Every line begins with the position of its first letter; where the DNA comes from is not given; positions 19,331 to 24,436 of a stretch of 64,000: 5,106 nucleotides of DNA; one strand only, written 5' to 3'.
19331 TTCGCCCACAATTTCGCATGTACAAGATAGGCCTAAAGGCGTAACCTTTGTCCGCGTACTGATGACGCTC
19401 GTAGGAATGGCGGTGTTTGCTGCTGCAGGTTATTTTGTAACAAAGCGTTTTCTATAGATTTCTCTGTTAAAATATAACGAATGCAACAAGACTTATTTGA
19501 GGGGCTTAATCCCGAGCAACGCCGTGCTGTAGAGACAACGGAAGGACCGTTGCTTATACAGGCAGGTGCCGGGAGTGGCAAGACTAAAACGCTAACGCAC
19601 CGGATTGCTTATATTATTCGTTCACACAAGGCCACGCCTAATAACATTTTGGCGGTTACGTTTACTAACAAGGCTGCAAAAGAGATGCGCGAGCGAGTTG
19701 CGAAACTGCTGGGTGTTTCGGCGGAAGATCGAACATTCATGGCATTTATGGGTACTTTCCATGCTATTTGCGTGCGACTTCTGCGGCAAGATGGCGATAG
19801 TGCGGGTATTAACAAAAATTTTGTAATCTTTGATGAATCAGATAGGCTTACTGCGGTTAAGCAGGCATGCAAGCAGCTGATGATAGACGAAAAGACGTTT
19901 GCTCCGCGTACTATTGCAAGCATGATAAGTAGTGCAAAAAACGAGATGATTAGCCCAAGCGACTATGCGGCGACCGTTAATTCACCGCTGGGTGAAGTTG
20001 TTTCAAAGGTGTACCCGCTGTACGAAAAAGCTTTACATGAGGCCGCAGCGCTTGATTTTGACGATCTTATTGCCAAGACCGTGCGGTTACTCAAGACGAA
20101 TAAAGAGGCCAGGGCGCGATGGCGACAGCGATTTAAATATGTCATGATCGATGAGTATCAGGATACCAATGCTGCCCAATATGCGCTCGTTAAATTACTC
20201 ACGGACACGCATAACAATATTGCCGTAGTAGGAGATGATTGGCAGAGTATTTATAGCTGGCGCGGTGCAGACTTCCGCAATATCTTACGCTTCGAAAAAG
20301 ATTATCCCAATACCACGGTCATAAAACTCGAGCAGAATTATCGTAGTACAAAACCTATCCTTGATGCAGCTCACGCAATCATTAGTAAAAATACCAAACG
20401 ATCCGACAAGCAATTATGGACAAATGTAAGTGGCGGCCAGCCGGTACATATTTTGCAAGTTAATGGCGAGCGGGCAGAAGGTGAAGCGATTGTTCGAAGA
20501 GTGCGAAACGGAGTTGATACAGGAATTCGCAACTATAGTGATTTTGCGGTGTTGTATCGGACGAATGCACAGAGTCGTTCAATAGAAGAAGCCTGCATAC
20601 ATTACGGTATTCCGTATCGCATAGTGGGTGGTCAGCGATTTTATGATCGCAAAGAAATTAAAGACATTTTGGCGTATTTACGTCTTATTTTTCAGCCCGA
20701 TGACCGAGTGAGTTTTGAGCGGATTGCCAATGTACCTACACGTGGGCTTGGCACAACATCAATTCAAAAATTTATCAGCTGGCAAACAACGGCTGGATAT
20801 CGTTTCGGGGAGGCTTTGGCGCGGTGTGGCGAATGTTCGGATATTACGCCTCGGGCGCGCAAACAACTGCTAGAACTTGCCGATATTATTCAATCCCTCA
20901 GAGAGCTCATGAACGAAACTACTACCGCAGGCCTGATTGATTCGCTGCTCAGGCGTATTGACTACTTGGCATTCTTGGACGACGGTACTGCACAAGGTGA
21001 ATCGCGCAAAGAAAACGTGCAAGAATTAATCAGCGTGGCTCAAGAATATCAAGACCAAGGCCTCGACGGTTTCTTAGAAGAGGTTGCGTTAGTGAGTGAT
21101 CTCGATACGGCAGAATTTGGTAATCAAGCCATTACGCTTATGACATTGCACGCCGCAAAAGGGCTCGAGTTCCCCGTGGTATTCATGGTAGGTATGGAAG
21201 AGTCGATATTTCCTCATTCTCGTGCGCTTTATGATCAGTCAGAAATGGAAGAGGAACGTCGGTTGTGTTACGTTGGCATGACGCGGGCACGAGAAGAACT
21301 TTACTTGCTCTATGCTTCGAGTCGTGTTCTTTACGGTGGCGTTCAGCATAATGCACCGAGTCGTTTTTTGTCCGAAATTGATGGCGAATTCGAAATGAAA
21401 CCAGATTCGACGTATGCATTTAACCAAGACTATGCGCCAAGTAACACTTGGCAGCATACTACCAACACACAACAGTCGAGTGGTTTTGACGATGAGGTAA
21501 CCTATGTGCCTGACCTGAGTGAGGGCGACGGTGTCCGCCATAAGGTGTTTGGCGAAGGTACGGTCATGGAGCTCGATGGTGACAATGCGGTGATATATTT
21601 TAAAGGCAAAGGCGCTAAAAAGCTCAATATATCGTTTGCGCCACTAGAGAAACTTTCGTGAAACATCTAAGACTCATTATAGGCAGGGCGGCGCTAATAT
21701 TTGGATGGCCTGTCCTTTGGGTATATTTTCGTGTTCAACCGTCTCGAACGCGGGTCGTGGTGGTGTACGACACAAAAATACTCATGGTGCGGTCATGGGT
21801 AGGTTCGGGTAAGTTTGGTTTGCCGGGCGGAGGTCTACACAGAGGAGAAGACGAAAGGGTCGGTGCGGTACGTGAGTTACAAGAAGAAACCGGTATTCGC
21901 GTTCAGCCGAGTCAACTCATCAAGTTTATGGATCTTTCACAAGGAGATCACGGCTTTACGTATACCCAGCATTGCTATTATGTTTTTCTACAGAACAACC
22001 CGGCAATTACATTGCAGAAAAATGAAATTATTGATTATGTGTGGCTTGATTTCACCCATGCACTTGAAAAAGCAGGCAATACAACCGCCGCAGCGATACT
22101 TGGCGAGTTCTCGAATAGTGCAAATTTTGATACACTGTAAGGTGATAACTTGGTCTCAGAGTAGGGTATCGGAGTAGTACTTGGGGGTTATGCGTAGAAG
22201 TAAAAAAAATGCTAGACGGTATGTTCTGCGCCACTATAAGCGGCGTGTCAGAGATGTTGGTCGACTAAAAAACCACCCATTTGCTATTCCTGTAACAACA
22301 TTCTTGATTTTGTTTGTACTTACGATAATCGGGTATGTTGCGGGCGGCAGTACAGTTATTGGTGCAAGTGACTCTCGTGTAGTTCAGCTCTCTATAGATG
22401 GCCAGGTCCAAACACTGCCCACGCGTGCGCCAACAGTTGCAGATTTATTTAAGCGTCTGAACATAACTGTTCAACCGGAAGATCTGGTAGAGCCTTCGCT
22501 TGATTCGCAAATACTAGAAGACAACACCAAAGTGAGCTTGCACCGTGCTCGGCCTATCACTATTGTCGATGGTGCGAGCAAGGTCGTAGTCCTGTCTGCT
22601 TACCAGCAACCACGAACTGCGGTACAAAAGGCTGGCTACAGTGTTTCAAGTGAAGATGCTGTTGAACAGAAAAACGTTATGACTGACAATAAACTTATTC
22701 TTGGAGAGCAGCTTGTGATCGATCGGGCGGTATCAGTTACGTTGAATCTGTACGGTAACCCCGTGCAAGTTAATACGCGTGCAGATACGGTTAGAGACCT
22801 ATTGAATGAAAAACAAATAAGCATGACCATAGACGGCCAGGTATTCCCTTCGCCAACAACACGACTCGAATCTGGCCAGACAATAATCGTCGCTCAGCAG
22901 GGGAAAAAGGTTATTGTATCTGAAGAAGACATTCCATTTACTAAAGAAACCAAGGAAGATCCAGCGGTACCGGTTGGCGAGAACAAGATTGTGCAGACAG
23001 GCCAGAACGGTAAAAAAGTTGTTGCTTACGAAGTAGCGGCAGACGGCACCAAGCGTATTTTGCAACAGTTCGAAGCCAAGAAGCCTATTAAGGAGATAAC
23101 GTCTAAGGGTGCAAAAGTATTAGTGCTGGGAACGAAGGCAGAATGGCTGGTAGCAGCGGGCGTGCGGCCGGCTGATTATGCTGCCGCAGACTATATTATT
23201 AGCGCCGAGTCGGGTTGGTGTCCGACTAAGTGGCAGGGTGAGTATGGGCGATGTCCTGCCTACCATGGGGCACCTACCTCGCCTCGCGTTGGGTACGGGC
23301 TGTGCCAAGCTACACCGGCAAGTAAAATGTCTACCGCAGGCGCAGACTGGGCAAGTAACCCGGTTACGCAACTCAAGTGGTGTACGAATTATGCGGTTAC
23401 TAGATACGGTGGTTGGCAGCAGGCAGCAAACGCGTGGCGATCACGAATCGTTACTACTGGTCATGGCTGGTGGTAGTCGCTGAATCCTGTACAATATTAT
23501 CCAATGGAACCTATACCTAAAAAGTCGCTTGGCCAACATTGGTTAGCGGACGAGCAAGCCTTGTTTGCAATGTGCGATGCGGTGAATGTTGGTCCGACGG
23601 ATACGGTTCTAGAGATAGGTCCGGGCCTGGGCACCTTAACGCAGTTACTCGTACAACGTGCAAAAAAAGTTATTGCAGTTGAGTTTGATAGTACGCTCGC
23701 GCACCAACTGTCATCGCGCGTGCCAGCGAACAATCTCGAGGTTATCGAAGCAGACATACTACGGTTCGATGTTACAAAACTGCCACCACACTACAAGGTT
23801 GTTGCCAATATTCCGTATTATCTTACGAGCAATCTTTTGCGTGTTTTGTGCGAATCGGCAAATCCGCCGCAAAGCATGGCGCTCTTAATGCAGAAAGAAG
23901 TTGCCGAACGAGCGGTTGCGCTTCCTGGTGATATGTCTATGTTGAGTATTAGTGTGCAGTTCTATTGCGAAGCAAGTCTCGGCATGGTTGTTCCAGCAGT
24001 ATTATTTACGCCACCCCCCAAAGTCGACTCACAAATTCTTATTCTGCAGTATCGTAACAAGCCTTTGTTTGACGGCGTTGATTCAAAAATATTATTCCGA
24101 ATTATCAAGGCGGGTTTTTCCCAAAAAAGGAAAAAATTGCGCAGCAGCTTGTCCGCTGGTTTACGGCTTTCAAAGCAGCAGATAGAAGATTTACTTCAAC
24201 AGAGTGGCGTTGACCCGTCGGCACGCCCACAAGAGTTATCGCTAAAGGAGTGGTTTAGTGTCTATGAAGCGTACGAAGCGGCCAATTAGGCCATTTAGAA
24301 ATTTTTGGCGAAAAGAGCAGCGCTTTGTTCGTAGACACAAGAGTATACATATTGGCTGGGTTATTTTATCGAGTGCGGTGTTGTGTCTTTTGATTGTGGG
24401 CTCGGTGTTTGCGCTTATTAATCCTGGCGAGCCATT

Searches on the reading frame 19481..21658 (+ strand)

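Call 65: search_protein_families(library=pfam, proteins=[window:19481-21658:+], max_evalue=0.00001)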
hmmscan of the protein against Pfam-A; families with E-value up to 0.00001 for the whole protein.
window:19481-21658:+ (726 aa): 8 families
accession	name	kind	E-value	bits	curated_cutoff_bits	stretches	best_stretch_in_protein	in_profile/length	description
PF00580.27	UvrD-helicase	-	7e-93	311.7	23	1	9-276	1-271/271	UvrD/REP helicase N-terminal domain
PF13361.12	UvrD_C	-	1.8e-74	251.7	25.6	1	281-613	1-349/350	UvrD-like helicase C-terminal domain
PF13245.12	AAA_19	-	4.4e-25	88.8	25.1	1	13-259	1-132/134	AAA domain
PF13604.12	AAA_30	-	7e-12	45.9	27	0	9-74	2-67/191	AAA domain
PF13538.12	UvrD_C_2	-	2.8e-11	43.5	27.4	1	552-610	3-52/52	UvrD-like helicase C-terminal domain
PF01443.25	Viral_helicase1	-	1.2e-09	38.8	21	0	491-609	120-226/228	Viral superfamily 1 RNA helicase core domain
PF21196.3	PcrA_UvrD_tudor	-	4.9e-07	29.9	23.9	1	682-724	2-48/48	PcrA/UvrD tudor domain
PF13086.12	AAA_11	-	3.8e-06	27.3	27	1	9-107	2-94/257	AAA domain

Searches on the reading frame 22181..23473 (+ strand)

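Call 65: search_protein_families(library=pfam, proteins=[window:22181-23473:+], max_evalue=0.00001)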
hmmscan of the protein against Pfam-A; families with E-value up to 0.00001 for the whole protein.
window:22181-23473:+ (431 aa): 2 families
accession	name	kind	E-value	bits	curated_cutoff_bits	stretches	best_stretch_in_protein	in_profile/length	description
PF03990.20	DUF348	-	5.7e-19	68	24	1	68-108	1-41/41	G5-linked-Ubiquitin-like domain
PF07501.17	G5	-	1.6e-11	44.7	23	1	243-312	2-75/75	G5 domain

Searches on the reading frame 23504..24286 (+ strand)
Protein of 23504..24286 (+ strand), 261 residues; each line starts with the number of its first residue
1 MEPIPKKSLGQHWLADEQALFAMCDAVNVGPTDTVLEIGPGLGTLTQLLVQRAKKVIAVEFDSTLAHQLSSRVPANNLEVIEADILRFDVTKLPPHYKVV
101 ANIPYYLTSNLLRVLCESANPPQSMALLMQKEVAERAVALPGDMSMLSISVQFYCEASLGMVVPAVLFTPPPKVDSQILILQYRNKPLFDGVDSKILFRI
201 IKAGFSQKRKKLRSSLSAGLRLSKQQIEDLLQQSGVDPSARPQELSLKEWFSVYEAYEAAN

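Call 65: search_protein_families(library=pfam, proteins=[window:23504-24286:+], max_evalue=0.00001)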
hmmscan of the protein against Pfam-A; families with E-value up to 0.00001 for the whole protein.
window:23504-24286:+ (261 aa): 1 family
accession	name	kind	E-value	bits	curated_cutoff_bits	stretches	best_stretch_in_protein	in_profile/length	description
PF00398.26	RrnaAD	-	2.6e-53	181.2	24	1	6-257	5-261/263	Ribosomal RNA adenine dimethylase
